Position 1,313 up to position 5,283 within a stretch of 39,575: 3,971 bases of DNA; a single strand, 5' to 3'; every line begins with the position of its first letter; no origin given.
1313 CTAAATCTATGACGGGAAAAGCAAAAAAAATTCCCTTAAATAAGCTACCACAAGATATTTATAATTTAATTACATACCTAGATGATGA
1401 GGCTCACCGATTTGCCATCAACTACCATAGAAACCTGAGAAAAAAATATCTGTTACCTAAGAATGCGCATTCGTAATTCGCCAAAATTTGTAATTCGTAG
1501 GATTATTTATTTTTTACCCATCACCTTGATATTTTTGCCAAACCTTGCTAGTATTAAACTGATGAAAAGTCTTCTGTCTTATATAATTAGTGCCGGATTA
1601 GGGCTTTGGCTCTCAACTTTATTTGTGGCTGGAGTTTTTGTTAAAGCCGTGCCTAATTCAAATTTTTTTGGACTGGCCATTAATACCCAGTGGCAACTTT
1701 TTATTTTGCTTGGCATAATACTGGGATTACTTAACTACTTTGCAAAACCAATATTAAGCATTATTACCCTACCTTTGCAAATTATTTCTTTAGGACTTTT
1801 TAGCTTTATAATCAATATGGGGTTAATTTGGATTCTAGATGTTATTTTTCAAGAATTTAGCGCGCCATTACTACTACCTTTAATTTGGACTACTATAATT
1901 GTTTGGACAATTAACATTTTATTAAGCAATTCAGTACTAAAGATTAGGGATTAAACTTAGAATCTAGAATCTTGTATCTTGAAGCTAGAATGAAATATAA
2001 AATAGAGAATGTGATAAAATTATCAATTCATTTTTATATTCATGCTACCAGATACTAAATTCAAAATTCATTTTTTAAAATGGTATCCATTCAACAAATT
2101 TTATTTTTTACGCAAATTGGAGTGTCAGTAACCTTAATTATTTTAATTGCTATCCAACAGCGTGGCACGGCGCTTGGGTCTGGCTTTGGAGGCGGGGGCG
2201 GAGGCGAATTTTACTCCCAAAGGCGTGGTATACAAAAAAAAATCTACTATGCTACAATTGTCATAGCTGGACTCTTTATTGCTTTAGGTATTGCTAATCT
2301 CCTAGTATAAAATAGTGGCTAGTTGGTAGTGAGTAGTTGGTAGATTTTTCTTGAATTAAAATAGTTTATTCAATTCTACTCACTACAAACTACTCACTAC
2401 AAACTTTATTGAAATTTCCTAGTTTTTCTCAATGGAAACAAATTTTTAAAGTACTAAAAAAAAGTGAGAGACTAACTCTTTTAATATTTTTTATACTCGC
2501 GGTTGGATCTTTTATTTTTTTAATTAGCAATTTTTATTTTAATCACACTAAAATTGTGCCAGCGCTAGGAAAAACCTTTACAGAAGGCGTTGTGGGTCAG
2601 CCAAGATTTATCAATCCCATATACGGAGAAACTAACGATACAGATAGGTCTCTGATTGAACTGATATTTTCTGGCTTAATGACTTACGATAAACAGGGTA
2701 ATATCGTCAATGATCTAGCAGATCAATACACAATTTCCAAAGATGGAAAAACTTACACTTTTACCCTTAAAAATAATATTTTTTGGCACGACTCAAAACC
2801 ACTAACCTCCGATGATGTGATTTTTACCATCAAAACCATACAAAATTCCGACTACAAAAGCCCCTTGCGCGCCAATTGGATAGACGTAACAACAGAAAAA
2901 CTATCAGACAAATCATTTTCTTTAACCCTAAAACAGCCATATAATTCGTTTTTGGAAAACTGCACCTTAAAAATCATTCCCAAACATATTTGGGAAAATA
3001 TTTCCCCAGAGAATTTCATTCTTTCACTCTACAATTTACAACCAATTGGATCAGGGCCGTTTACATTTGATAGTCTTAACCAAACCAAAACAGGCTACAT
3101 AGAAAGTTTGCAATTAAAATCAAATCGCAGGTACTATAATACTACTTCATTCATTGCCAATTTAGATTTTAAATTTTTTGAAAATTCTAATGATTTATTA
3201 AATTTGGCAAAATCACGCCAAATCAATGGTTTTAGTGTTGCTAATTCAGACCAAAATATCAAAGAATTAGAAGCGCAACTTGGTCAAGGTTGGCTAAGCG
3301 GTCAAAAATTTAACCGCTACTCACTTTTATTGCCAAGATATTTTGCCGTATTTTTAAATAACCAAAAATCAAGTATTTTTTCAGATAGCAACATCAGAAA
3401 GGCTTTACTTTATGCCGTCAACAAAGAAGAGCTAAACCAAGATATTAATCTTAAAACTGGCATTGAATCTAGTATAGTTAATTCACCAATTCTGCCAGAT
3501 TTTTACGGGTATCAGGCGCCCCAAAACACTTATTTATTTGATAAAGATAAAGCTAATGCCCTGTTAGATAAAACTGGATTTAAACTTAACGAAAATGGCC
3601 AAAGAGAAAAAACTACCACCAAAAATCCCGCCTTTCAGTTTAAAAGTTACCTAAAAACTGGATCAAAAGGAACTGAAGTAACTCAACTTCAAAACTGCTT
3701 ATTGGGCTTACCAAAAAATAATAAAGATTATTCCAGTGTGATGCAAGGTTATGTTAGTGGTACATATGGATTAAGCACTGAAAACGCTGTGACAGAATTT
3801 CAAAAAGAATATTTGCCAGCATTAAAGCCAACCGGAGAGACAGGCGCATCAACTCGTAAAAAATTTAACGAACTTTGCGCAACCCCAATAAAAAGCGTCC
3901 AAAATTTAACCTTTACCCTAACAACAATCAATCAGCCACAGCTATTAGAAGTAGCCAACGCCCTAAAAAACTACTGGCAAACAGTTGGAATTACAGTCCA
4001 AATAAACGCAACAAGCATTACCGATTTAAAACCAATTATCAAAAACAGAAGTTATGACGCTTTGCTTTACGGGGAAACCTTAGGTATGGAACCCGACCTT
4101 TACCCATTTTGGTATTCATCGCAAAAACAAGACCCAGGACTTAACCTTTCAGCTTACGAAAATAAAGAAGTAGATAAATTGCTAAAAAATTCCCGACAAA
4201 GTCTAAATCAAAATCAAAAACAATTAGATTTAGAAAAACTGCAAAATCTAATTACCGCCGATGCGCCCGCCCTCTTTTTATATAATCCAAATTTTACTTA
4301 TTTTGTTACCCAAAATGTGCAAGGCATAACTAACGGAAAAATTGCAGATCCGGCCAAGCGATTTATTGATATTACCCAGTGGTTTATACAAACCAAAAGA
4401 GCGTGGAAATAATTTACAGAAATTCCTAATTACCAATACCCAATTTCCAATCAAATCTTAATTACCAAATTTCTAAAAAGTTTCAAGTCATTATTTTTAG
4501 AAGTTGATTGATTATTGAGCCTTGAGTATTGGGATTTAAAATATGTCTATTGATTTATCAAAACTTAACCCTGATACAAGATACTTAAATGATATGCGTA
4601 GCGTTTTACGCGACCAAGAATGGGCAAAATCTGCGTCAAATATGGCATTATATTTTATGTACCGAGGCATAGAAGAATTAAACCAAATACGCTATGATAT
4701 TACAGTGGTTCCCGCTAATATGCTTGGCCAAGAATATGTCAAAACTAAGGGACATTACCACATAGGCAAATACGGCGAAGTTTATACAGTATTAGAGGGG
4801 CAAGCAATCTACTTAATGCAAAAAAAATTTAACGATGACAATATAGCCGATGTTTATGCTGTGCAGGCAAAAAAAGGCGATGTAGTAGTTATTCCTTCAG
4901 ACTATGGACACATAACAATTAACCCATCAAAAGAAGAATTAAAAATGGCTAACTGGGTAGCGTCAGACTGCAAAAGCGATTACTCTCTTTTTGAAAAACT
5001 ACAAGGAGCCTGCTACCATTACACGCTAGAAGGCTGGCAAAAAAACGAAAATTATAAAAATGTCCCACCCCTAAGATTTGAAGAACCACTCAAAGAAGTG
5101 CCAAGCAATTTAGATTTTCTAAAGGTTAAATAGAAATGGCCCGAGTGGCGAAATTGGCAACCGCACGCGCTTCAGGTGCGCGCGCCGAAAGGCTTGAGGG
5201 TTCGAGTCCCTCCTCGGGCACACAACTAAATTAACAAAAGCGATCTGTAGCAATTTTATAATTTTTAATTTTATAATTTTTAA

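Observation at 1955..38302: Intergenic DNA is built almost entirely from degenerate tandem heptamers arranged as long imperfect palindromes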

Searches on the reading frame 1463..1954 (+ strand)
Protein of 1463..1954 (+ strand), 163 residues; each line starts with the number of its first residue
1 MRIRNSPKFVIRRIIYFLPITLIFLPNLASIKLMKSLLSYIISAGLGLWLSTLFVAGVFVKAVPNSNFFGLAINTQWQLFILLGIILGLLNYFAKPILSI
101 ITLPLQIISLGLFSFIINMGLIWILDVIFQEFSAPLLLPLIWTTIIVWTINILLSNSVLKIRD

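Call 61: search_protein_families(library=pfam, proteins=[window:1463-1954:+], max_evalue=0.01)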
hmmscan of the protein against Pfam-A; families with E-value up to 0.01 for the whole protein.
window:1463-1954:+ (163 aa): 1 family
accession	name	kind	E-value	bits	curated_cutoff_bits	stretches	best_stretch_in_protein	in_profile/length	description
PF04020.18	Phage_holin_4_2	-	2.4e-12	47.8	28.8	1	45-152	11-104/105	Mycobacterial 4 TMS phage holin, superfamily IV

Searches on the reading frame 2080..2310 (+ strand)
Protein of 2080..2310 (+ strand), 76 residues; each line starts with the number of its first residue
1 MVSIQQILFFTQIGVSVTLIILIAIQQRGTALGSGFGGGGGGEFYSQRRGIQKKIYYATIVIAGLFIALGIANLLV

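Call 51: find_encoding_contigs(protein=window:2080-2310:+, flank=4000, max_places=8)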
Protein window:2080-2310:+ (76 aa): 4 contigs read that carry it; 2 places shown.
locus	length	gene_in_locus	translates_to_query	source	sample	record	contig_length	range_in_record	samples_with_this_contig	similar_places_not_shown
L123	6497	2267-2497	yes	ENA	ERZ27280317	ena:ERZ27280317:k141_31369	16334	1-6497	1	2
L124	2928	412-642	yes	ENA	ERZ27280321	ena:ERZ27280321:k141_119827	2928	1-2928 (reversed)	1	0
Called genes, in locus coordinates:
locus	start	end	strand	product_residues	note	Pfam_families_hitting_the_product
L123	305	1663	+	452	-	PF01541:GIY-YIG (weak), PF02151:UVR (weak), PF08459:UvrC_RNaseH_dom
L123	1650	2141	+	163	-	PF04020:Phage_holin_4_2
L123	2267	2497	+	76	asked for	PF03840:SecG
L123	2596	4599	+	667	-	PF00496:SBP_bac_5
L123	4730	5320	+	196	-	PF06560:GPI, PF14667:Polysacc_synt_C (weak), PF07883:Cupin_2 (weak)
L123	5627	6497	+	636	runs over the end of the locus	PF00753:Lactamase_B, PF12706:Lactamase_B_2 (weak), PF22505:RNase_J_b_CASP, PF17770:RNase_J_C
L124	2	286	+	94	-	?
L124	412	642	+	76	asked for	PF03840:SecG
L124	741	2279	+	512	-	PF00496:SBP_bac_5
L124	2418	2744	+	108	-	-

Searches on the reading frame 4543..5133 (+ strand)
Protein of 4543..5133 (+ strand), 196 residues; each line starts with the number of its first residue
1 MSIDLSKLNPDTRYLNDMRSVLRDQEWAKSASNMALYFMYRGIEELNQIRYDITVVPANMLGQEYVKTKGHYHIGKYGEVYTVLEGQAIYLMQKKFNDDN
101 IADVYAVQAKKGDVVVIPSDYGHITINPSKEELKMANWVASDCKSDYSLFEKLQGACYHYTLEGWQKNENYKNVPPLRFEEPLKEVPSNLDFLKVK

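Call 46: find_encoding_contigs(protein=window:4543-5133:+, flank=6000, max_places=8)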
Protein window:4543-5133:+ (196 aa): 3 contigs read that carry it; 2 places shown.
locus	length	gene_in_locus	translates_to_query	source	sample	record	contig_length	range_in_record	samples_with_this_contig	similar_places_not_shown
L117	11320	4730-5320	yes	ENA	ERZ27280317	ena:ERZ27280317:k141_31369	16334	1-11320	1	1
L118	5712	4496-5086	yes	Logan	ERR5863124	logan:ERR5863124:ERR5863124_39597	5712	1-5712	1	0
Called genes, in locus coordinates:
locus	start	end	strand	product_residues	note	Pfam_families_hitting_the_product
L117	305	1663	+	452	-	PF01541:GIY-YIG (weak), PF02151:UVR (weak), PF08459:UvrC_RNaseH_dom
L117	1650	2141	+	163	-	PF04020:Phage_holin_4_2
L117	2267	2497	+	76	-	PF03840:SecG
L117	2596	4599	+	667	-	PF00496:SBP_bac_5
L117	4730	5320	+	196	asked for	PF06560:GPI, PF14667:Polysacc_synt_C (weak), PF07883:Cupin_2 (weak)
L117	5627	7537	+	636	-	PF00753:Lactamase_B, PF12706:Lactamase_B_2 (weak), PF22505:RNase_J_b_CASP, PF17770:RNase_J_C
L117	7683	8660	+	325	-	PF00579:tRNA-synt_1b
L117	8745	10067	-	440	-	PF02878:PGM_PMM_I, PF02879:PGM_PMM_II, PF02880:PGM_PMM_III, PF00408:PGM_PMM_IV (weak)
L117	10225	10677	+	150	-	PF01250:Ribosomal_S6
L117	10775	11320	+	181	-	PF00436:SSB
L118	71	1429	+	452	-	PF01541:GIY-YIG (weak), PF02151:UVR (weak), PF08459:UvrC_RNaseH_dom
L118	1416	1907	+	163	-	PF04020:Phage_holin_4_2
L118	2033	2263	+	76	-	PF03840:SecG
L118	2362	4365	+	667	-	PF00496:SBP_bac_5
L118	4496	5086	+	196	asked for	PF06560:GPI, PF14667:Polysacc_synt_C (weak), PF07883:Cupin_2 (weak)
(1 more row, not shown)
